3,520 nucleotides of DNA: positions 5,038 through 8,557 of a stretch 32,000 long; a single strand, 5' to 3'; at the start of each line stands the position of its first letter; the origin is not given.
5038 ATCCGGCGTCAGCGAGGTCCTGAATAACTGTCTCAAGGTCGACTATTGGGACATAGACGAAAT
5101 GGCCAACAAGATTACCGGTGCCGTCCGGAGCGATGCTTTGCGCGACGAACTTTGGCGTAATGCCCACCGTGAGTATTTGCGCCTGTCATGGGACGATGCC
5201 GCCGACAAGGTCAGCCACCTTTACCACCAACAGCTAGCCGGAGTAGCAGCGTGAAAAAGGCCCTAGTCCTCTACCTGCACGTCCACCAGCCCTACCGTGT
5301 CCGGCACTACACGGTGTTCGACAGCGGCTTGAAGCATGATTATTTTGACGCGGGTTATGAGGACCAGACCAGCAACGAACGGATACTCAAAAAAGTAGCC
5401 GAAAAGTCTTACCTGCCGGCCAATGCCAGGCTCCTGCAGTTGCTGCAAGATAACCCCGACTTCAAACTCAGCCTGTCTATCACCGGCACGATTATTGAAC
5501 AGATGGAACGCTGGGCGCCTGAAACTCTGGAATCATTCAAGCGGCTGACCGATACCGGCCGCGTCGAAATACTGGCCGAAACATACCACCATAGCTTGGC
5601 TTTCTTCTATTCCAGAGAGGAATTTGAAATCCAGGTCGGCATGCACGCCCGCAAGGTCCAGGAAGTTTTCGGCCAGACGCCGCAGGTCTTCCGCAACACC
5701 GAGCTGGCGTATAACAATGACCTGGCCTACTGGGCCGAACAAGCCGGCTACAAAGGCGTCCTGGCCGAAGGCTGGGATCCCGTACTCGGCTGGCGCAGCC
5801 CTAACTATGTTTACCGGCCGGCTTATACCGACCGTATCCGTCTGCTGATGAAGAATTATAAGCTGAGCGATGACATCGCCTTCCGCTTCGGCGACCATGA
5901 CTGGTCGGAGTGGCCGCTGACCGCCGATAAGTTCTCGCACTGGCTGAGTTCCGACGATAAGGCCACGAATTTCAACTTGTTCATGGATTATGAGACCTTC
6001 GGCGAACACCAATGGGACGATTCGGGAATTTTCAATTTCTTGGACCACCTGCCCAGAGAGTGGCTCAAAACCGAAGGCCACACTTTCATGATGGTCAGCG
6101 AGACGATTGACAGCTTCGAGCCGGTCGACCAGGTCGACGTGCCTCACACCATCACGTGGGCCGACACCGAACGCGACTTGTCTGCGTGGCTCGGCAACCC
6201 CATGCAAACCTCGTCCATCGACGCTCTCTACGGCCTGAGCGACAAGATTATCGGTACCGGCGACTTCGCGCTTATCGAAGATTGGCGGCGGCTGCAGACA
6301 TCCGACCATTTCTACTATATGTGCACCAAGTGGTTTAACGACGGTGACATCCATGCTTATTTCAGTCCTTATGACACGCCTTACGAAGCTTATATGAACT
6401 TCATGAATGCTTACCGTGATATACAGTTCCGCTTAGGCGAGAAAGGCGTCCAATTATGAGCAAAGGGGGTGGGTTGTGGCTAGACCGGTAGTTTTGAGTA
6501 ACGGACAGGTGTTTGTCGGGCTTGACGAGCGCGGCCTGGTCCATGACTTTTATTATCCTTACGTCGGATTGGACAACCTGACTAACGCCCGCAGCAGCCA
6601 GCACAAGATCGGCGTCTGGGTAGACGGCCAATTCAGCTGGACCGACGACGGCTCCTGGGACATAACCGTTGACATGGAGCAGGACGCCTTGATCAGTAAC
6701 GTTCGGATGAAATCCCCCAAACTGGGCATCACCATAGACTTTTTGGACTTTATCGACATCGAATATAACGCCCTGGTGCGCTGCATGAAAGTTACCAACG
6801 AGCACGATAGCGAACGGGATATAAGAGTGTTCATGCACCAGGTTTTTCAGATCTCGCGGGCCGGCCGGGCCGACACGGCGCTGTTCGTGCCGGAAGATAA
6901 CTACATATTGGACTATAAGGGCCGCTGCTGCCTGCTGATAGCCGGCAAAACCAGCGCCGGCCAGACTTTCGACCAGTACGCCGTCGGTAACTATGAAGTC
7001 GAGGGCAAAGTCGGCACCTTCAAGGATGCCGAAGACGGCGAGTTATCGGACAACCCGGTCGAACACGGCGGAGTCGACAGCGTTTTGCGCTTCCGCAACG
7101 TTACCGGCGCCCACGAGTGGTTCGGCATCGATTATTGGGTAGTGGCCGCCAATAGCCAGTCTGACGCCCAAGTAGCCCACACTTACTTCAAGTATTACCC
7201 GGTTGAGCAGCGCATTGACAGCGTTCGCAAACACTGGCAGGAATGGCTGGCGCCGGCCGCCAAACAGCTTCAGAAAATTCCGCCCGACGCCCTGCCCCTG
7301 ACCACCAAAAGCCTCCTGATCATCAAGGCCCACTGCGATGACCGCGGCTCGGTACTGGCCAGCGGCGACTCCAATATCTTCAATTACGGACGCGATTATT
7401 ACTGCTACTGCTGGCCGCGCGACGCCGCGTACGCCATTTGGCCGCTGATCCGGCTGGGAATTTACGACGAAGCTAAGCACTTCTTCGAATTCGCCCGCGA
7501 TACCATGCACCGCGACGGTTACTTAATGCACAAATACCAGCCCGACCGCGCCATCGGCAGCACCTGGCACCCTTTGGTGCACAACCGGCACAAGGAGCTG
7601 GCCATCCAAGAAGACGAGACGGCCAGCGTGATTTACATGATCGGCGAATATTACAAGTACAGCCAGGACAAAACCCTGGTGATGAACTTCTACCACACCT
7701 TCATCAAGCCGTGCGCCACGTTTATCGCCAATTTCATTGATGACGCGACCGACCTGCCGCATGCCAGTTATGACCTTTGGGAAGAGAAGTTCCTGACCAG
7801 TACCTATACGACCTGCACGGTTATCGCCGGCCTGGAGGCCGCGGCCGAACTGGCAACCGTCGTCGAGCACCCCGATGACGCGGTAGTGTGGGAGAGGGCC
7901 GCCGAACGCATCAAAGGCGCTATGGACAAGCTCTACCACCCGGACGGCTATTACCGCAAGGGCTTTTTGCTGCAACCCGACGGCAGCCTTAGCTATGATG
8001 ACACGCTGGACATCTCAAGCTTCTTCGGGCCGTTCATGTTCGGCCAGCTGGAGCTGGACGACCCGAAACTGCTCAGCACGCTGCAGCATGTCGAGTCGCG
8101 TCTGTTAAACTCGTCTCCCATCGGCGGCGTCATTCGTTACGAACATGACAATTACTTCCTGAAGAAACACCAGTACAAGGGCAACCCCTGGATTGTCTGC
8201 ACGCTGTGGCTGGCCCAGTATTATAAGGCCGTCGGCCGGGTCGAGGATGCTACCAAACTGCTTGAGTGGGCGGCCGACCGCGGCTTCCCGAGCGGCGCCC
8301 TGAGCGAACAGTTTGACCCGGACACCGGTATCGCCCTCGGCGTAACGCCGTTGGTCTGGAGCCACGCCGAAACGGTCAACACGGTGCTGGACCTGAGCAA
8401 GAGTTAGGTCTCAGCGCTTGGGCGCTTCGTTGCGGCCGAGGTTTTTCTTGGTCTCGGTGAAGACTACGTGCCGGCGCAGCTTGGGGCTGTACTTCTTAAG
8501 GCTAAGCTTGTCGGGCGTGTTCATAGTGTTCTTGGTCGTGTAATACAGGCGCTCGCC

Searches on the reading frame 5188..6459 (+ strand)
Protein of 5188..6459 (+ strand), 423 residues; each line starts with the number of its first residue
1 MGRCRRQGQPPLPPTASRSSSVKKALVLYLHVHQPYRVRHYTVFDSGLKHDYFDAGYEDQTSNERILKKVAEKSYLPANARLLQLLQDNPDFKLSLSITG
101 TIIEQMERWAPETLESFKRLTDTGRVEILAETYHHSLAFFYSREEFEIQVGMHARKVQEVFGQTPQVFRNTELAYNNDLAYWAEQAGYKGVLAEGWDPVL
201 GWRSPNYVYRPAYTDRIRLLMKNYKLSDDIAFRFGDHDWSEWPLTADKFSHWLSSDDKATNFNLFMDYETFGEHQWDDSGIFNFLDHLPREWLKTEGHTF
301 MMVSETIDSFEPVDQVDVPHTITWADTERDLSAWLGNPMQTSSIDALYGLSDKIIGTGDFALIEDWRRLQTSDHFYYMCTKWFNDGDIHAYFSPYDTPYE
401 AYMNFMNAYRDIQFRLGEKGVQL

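Call 17: search_protein_families(library=pfam, proteins=[window:5188-6459:+], max_evalue=0.001)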
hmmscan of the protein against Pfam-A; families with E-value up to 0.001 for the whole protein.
window:5188-6459:+ (423 aa): 2 families
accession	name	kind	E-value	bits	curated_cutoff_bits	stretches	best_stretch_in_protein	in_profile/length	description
PF03065.20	Glyco_hydro_57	-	2.3e-71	240.9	21.2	1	27-319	1-291/291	Glycosyl hydrolase family 57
PF01522.26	Polysacc_deac_1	-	2.2e-08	34.5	23.1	1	107-190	41-123/124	Polysaccharide deacetylase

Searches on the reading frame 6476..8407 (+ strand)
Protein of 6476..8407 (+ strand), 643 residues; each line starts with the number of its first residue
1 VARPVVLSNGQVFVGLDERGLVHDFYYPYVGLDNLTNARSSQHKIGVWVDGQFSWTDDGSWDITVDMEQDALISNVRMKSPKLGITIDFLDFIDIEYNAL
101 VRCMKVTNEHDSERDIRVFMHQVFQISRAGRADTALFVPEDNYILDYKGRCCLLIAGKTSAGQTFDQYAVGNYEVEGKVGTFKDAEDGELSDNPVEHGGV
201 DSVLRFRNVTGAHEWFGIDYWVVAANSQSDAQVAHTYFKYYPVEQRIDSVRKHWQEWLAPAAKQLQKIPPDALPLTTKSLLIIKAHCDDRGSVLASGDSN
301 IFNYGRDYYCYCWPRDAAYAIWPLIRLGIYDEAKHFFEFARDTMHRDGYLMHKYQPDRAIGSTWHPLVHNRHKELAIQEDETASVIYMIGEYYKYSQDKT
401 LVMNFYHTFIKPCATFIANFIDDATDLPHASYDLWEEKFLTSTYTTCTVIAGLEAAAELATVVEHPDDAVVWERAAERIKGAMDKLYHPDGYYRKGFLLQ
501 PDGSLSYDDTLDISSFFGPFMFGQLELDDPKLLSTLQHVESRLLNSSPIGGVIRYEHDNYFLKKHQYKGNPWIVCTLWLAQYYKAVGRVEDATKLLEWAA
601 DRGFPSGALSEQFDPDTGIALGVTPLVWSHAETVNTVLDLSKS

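Call 17: search_protein_families(library=pfam, proteins=[window:6476-8407:+], max_evalue=0.001)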
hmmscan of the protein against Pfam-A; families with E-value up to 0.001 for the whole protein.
window:6476-8407:+ (643 aa): 2 families
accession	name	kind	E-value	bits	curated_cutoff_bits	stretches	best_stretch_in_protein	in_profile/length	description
PF00723.27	Glyco_hydro_15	-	2e-28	99.9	22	1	309-636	37-425/427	Glycosyl hydrolases family 15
PF22422.2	MGH1-like_GH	-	4e-07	30.4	27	1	444-625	174-352/356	Mannosylglycerate hydrolase MGH1-like glycoside hydrolase domain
